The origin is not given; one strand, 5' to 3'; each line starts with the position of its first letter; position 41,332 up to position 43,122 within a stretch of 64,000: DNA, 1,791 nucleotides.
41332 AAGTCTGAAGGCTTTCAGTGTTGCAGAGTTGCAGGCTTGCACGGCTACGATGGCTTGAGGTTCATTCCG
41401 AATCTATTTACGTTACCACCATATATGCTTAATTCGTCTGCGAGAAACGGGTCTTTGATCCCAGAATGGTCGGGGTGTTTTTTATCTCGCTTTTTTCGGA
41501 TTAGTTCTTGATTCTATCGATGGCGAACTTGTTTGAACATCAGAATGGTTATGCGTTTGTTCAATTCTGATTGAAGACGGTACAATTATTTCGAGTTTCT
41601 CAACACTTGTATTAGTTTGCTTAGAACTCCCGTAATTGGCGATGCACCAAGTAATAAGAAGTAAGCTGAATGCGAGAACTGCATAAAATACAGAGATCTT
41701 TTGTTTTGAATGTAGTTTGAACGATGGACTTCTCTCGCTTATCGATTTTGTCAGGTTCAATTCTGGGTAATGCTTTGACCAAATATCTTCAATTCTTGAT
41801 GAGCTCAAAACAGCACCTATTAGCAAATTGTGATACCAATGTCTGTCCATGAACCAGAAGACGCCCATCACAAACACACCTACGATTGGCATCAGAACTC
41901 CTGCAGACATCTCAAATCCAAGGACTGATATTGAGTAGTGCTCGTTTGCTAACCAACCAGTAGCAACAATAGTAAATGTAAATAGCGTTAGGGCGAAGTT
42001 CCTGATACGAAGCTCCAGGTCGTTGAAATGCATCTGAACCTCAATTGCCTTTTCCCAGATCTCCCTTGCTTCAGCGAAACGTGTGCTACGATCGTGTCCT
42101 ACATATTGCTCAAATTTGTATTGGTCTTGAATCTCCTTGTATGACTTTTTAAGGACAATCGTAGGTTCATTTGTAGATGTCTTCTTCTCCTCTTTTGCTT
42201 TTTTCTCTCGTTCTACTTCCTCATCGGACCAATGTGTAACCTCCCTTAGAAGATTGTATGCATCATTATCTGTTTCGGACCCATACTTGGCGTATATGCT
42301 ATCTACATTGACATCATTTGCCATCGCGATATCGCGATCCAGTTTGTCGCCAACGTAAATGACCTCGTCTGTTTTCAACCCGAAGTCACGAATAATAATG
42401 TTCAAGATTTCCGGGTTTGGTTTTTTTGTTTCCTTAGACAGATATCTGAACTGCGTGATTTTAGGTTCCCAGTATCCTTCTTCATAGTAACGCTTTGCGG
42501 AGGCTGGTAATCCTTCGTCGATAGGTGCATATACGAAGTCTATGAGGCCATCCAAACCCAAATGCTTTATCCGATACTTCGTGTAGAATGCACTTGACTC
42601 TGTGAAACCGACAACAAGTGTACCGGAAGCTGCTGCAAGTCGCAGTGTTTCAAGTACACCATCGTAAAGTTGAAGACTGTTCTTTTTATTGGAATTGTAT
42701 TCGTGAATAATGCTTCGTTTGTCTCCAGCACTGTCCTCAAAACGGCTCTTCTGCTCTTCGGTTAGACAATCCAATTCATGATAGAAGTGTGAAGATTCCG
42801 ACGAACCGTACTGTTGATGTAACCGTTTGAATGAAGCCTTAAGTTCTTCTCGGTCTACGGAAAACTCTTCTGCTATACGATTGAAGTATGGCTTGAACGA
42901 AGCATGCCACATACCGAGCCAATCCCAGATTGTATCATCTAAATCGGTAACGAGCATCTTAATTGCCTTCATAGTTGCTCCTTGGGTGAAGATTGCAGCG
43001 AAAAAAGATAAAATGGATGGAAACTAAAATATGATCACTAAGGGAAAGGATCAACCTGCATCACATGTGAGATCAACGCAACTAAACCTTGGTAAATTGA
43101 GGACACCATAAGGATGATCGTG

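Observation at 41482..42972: Single-gene HAD phosphatase-3TM fusion at the island edge: candidate anti-phage system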

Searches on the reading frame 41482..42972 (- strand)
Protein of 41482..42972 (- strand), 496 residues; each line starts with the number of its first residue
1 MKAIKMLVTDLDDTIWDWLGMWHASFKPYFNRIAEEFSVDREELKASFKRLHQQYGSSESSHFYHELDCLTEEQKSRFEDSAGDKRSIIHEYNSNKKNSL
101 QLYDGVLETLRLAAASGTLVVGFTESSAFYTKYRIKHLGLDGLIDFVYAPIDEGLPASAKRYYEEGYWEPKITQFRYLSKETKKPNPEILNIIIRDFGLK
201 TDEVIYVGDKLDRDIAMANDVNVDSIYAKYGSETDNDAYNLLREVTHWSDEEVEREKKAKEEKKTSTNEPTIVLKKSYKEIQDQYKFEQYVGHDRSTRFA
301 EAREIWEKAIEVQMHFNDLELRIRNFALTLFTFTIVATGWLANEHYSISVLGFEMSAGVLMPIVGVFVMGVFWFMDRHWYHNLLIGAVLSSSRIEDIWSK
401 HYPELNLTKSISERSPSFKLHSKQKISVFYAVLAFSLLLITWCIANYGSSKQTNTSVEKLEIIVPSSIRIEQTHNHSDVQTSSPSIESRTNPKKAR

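Call 4: search_protein_families(library=pfam, proteins=[window:41482-42972:-], max_evalue=1)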
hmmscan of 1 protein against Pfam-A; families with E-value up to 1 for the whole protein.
window:41482-42972:- (496 aa): 5 families
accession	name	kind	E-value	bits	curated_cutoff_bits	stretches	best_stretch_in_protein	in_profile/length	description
PF13419.12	HAD_2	-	2e-15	57.8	23.8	2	181-227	132-177/178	Haloacid dehalogenase-like hydrolase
PF00702.32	Hydrolase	-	1.9e-12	48.4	26.4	1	4-220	1-189/191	haloacid dehalogenase-like hydrolase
PF13242.12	Hydrolase_like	-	1.8e-09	37.8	22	1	183-238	3-58/75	HAD-hyrolase-like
PF09419.16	PGP_phosphatase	-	0.062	13.3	20.4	1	176-222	108-157/168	Mitochondrial PGP phosphatase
PF15009.12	STING_LBD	-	0.095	12.5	27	1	429-479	11-61/182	STING ligand-binding domain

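Call 5: search_protein_families(library=padloc, proteins=[window:41482-42972:-], max_evalue=10)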
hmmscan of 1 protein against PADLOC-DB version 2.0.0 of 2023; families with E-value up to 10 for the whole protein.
window:41482-42972:- (496 aa): 2 families
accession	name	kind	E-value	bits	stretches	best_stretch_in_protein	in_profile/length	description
PDLC03008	Hydrolase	-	9.7e-61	203.8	1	5-292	4-287/288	-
PDLC03009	Hydrolase-TM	-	5.3e-24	83.5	1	304-462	23-185/210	-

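Call 15: find_homologous_proteins(query=window:41482-42972:-, max_evalue=0.001)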
Query window:41482-42972:- (496 aa): 218 proteins with E <= 0.001 among 8000 candidates; the best 120 are listed.
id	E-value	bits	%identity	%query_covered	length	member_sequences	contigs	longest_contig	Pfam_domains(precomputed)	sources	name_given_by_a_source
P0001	0.0e+0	1124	100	100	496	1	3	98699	PF13419.13,PF00702.33,PF13242.13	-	-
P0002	1.5e-152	527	52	89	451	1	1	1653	PF13419.13,PF00702.33,PF13242.13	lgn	-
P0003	4.3e-146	506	51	89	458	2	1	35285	PF13419.13,PF00702.33,PF13242.13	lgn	-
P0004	6.5e-144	499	52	87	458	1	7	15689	PF13419.13,PF00702.33,PF13242.13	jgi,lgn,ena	-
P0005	3.3e-142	493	47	92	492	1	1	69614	PF13419.13,PF00702.33,PF13242.13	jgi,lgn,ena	-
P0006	4.2e-142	493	48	89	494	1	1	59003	PF13419.13,PF00702.33,PF13242.13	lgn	-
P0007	1.7e-141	491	48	89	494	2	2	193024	PF13419.13,PF00702.33,PF13242.13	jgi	jgi:phosphoglycolate phosphatase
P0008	5.2e-141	489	49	90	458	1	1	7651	PF13419.13,PF00702.33,PF13242.13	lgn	-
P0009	8.3e-141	488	46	94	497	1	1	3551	PF13419.13,PF00702.33,PF13242.13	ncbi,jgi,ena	-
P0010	9.6e-141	488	50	88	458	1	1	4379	PF13419.13,PF00702.33,PF13242.13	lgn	-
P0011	1.0e-140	488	50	89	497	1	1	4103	PF13419.13,PF00702.33,PF13242.13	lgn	-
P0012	1.4e-140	488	51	87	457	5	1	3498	PF13419.13,PF00702.33,PF13242.13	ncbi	-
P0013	2.6e-140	487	48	92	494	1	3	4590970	PF13419.13,PF00702.33,PF13242.13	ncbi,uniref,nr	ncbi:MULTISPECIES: HAD family hydrolase [unclassified Sphingobacterium]|uniref:HAD family hydrolase 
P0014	2.8e-140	487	49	90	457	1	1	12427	PF13419.13,PF00702.33,PF13242.13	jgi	jgi:phosphoglycolate phosphatase-like HAD superfamily hydrolase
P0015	3.6e-140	486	50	87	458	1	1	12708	PF13419.13,PF00702.33,PF13242.13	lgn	-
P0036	8.4e-134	465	48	89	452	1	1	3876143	PF13419.13,PF00702.33,PF13242.13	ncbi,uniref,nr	ncbi:HAD family hydrolase [Zunongwangia sp. HRR-M8]|uniref:HAD family hydrolase n=1 Tax=Zunongwangia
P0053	1.4e-128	448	47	88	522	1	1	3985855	PF13419.13,PF00702.33,PF13242.13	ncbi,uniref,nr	ncbi:HAD family hydrolase [Flavobacterium alkalisoli]|uniref:HAD family hydrolase n=1 Tax=Flavobacte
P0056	2.2e-127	444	47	86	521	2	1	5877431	PF13419.13,PF00702.33,PF13242.13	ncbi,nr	ncbi:HAD family hydrolase [Flavobacterium crocinum]|nr:HAD hydrolase-like protein [Flavobacterium cr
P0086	1.7e-103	365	40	92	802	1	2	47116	PF00691.26,PF13419.13,PF00702.33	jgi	jgi:phosphoglycolate phosphatase-like HAD superfamily hydrolase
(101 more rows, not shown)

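Call 31: find_encoding_contigs(protein=P0001, flank=10000, max_places=3)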
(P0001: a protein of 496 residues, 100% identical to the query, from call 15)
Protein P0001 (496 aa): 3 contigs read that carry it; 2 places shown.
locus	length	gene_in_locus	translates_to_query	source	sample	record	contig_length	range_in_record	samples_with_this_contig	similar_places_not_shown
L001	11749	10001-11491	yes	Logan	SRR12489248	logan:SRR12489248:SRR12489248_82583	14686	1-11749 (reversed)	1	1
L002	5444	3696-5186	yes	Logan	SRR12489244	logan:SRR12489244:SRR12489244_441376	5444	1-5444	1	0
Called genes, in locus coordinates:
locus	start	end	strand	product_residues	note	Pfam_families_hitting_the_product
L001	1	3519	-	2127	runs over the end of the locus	PF20148:DUF6531, PF25023:TEN_YD-shell, PF05593:RHS_repeat, PF25023:TEN_YD-shell, PF25023:TEN_YD-shell, PF05593:RHS_repeat, PF25023:TEN_YD-shell, PF25023:TEN_YD-shell, +6 more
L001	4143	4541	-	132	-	-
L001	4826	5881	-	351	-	PF19263:DUF5906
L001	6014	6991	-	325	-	-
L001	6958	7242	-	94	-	PF18903:DUF5659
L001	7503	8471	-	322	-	PF07661:MORN_2 (faint)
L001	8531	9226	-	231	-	-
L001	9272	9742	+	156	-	-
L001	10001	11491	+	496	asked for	PF00702:Hydrolase, PF13242:Hydrolase_like, PF13419:HAD_2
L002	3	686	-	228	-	?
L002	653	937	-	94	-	PF18903:DUF5659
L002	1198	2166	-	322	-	PF07661:MORN_2 (faint)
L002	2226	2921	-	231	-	-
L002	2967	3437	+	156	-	-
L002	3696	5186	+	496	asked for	PF00702:Hydrolase, PF13242:Hydrolase_like, PF13419:HAD_2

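Call 32: find_encoding_contigs(protein=P0013, flank=10000, max_places=2)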
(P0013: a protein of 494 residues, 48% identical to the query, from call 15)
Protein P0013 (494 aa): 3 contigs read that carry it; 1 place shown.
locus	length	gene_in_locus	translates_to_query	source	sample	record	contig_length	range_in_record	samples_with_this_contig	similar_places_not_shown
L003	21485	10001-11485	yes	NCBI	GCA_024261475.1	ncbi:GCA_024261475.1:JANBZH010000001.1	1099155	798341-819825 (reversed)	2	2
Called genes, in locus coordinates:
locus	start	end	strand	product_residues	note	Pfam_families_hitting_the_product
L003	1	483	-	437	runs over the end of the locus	-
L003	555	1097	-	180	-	PF28549:NDPSase_N, PF00293:NUDIX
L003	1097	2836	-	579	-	PF02878:PGM_PMM_I, PF02879:PGM_PMM_II, PF02880:PGM_PMM_III, PF00408:PGM_PMM_IV (faint)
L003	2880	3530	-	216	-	-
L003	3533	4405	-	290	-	PF00106:adh_short, PF08659:KR (weak), PF13561:adh_short_C2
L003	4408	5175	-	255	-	PF00378:ECH_1, PF16113:ECH_2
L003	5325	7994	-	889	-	PF01835:MG2 (weak)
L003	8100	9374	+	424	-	PF02844:GARS_N, PF01071:GARS_A, PF02786:CPSase_L_D2 (weak), PF02843:GARS_C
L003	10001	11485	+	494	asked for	PF00702:Hydrolase, PF13242:Hydrolase_like, PF13419:HAD_2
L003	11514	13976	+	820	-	PF13589:HATPase_c_3, PF02518:HATPase_c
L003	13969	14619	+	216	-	-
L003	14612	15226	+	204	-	PF01844:HNH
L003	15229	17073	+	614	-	PF02384:N6_Mtase, PF20473:MmeI_Mtase, PF07669:Eco57I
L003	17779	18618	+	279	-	PF05175:MTS (weak), PF13489:Methyltransf_23, PF08241:Methyltransf_11, PF08242:Methyltransf_12, PF13649:Methyltransf_25, PF13847:Methyltransf_31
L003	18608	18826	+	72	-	-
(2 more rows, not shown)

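Call 33: find_encoding_contigs(protein=P0036, flank=10000, max_places=1)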
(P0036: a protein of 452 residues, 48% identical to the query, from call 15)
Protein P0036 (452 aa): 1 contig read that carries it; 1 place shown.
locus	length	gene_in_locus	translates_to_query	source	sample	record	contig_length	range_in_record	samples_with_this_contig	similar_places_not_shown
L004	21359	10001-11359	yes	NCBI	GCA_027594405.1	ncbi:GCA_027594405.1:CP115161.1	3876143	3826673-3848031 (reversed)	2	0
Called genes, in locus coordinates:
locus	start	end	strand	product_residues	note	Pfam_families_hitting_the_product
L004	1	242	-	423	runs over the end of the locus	PF13412:HTH_24 (faint), PF00480:ROK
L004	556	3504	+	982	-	PF00933:Glyco_hydro_3, PF01915:Glyco_hydro_3_C (weak), PF00144:Beta-lactamase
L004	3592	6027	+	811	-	PF13620:CarboxypepD_reg, PF13715:CarbopepD_reg_2, PF14905:OMP_b-brl_3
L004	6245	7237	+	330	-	PF01207:Dus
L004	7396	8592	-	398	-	PF12704:MacB_PCD, PF02687:FtsX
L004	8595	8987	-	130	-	PF02033:RBFA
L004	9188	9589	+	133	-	PF00903:Glyoxalase, PF13468:Glyoxalase_3, PF13669:Glyoxalase_4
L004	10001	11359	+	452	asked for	PF00702:Hydrolase, PF13419:HAD_2 (weak), PF13242:Hydrolase_like, PF13419:HAD_2 (weak)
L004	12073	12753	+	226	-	-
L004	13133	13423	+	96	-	PF12728:HTH_17 (weak)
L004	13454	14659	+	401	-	PF19263:DUF5906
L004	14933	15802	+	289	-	PF01807:Zn_ribbon_DnaG (weak), PF13155:Toprim_2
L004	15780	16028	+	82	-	-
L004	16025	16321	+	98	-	PF21983:NikA-like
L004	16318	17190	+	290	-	PF03432:Relaxase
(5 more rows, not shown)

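Call 34: find_encoding_contigs(protein=P0053, flank=10000, max_places=1)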
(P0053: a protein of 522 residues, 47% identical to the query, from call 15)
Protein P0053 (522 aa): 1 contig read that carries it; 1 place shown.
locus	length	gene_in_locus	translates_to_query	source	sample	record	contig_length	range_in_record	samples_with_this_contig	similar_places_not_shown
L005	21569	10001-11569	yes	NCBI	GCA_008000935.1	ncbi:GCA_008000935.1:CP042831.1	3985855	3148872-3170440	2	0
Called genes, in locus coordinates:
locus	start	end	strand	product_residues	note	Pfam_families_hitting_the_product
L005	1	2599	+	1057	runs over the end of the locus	PF00176:SNF2-rel_dom, PF00270:DEAD (faint), PF04851:ResIII (weak), PF00271:Helicase_C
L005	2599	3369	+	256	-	PF14335:DUF4391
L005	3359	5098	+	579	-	PF03235:GmrSD_N, PF07510:GmrSD_C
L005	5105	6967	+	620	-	PF01555:N6_N4_Mtase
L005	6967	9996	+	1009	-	PF04851:ResIII, PF00270:DEAD (weak), PF19778:RE_endonuc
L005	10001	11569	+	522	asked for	PF00702:Hydrolase, PF13419:HAD_2 (weak), PF13242:Hydrolase_like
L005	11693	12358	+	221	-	PF00239:Resolvase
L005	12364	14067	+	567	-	PF00239:Resolvase, PF07508:Recombinase, PF13408:Zn_ribbon_recom (weak)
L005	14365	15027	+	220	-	PF10502:Peptidase_S26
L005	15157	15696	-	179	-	PF01661:Macro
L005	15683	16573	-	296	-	PF02541:Ppx-GppA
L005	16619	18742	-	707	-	PF13089:PP_kinase_N, PF02503:PP_kinase, PF17941:PP_kinase_C_1, PF13091:PLDc_2 (weak), PF13090:PP_kinase_C, PF13091:PLDc_2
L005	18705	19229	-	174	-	PF00300:His_Phos_1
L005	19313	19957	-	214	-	PF01243:PNPOx_N, PF10590:PNP_phzG_C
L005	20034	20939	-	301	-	PF13691:Lactamase_B_4, PF23023:Anti-Pycsar_Apyc1, PF00753:Lactamase_B (weak), PF12706:Lactamase_B_2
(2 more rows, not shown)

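Call 35: find_encoding_contigs(protein=P0056, flank=10000, max_places=1)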
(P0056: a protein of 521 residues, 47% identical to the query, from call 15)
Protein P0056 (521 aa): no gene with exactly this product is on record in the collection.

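Call 44: predict_structure(alignment_id=A1)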
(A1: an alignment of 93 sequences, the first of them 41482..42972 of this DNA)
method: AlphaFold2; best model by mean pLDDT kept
length: 496 residues; sequences in the alignment: 93
mean_pLDDT: 90.1   pTM: 0.75
mean pLDDT of the five models: 90.1, 89.1, 89.1, 88.8, 88.5
residues with pLDDT >= 90: 381; 70-90: 65; 50-70: 25; < 50: 25
segments of 3 or more residues with pLDDT < 50: 472-496
pLDDT, mean of each block of 10 residues (from residue 1): 98 98 98 97 97 92 93 95 92 97 98 93 96 97 97 87 93 95 96 97 98 96 98 92 95 90 83 98 97 77 93 95 97 98 93 94 98 97 94 87 88 83 95 98 89 62 60 48 46 43
secondary structure, 60 per line:
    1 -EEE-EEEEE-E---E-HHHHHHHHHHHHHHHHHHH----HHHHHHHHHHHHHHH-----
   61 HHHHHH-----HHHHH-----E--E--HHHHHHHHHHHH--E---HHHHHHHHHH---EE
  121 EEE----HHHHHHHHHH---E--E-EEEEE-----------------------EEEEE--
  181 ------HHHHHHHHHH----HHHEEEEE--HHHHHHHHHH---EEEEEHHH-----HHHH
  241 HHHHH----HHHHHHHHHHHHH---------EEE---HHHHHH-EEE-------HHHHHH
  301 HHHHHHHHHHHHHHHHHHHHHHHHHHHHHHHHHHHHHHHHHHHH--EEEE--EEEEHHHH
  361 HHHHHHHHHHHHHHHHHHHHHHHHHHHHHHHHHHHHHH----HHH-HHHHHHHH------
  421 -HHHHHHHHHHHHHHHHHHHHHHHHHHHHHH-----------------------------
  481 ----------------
elements in order: E2-4 E6-10 H18-36 H41-55 H61-66 H72-76 H88-99 H106-115 E119-123 H128-137 E146-150 E174-178 H187-196 E204-208 H211-220 E224-228 H237-245 H250-262 E272-274 H278-283 E285-287 H295-344 E347-350 E353-356 H357-398 H407-414 H422-451

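Call 48: fold_search(model_id=the predicted structure, library=pdb)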
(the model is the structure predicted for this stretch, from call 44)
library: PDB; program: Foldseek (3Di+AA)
matches with E <= 10: 577; with E <= 0.001: 178
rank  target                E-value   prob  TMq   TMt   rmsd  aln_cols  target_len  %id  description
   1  2hoq                  1.1e-08  1.00  0.33  0.63  10.2       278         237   18  Crystal structure of the probable haloacid dehalogenase (PH1655) from pyrococcus horikoshii OT3 (released 2007-07-17)
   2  4knv_A                5.7e-08  1.00  0.34  0.65   6.9       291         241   12  The crystal structure of APO HUMAN HDHD4 FROM SE-MAD (released 2013-06-26)
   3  2hsz_A                1.0e-07  1.00  0.30  0.62   6.9       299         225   15  Crystal structure of a predicted phosphoglycolate phosphatase (hs_0176) from haemophilus somnus 129pt at 1.90 A resolu (released 2006-08-15)
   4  2gfh                  1.2e-07  1.00  0.35  0.65   6.6       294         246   14  Crystal structure of a n-acetylneuraminic acid phosphatase (nanp) from mus musculus at 1.90 A resolution (released 2006-04-18)
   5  4knw_A                1.9e-07  1.00  0.30  0.58   6.7       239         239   13  The crystal structure of human HDHD4 IN COMPLEX WITH MAGNESIUM AND THE PHOSPHATE MIMETIC VANADATE (released 2013-06-26)
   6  2w4m                  3.3e-07  1.00  0.31  0.56   6.5       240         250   13  The Crystal Structure of human N-acetylneuraminic acid phosphatase, NANP (released 2008-12-23)
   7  3sd7                  4.0e-07  1.00  0.29  0.62   7.4       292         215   16  1.7 Angstrom Resolution Crystal Structure of Putative Phosphatase from Clostridium difficile (released 2011-06-29)
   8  9eqd                  4.4e-07  1.00  0.28  0.53  10.5       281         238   13  Crystal structure of an engineered enzyme containing a genetically encoded thiourea, CT1.5 (released 2025-10-01)
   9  4knv_B                4.7e-07  1.00  0.30  0.59   5.6       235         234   13  The crystal structure of APO HUMAN HDHD4 FROM SE-MAD (released 2013-06-26)
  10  6q7p                  5.7e-07  1.00  0.29  0.56  10.0       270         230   15  Crystal structure of OE1.2 (released 2019-06-05)
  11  4knw_C                6.6e-07  1.00  0.34  0.66   6.8       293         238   12  The crystal structure of human HDHD4 IN COMPLEX WITH MAGNESIUM AND THE PHOSPHATE MIMETIC VANADATE (released 2013-06-26)
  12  8bp1                  7.0e-07  1.00  0.29  0.56   9.9       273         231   14  Crystal structure of BHMeHis1.0, an engineered enzyme for the Morita-Baylis-Hillman reaction (released 2024-02-28)
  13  3qnm                  9.5e-07  1.00  0.32  0.62   6.6       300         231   15  Haloalkane Dehalogenase Family Member from Bacteroides thetaiotaomicron of Unknown Function (released 2011-03-30)
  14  3d6j                  1.0e-06  1.00  0.24  0.52   9.2       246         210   15  Crystal structure of Putative haloacid dehalogenase-like hydrolase from Bacteroides fragilis (released 2008-07-15)
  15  1x42                  1.1e-06  1.00  0.28  0.56   9.5       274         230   15  Crystal structure of a haloacid dehalogenase family protein (PH0459) from Pyrococcus horikoshii OT3 (released 2005-11-12)
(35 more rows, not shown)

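Call 63: search_protein_families(library=padloc, alignment_id=A3, max_evalue=1e-10)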
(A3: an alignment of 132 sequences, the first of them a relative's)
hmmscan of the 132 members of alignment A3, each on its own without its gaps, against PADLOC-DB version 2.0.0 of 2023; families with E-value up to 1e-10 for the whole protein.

A. member 1, L003:4411-5175:- (255 aa): 0 families

B. families by the number of members that match (of 132 scanned): 209 families (the first 25 are shown)
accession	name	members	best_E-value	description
PDLC03261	MTase_II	3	0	Type II methyltransferase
PDLC03266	MTase_II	3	2.2e-99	Type II methyltransferase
PDLC03294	MTase_II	3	1.3e-92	Type II methyltransferase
PDLC03735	oMTase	3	1e-76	orphan methyltransferase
PDLC03729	oMTase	3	1.2e-64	orphan methyltransferase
PDLC03287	MTase_II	3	2.5e-42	Type II methyltransferase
PDLC03247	MTase_II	3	1.1e-34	Type II methyltransferase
PDLC03344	MTase_II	3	3.9e-27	Type II methyltransferase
PDLC03264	MTase_II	3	6.2e-27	Type II methyltransferase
PDLC03349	MTase_II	3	2.9e-25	Type II methyltransferase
PDLC03253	MTase_II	3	5.4e-23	Type II methyltransferase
PDLC03383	MTase_II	3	1e-22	Type II methyltransferase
PDLC03302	MTase_II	3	1.3e-18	Type II methyltransferase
PDLC02693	Orf5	2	3.8e-170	Orf5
PDLC04135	mad3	2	7.8e-99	mads_3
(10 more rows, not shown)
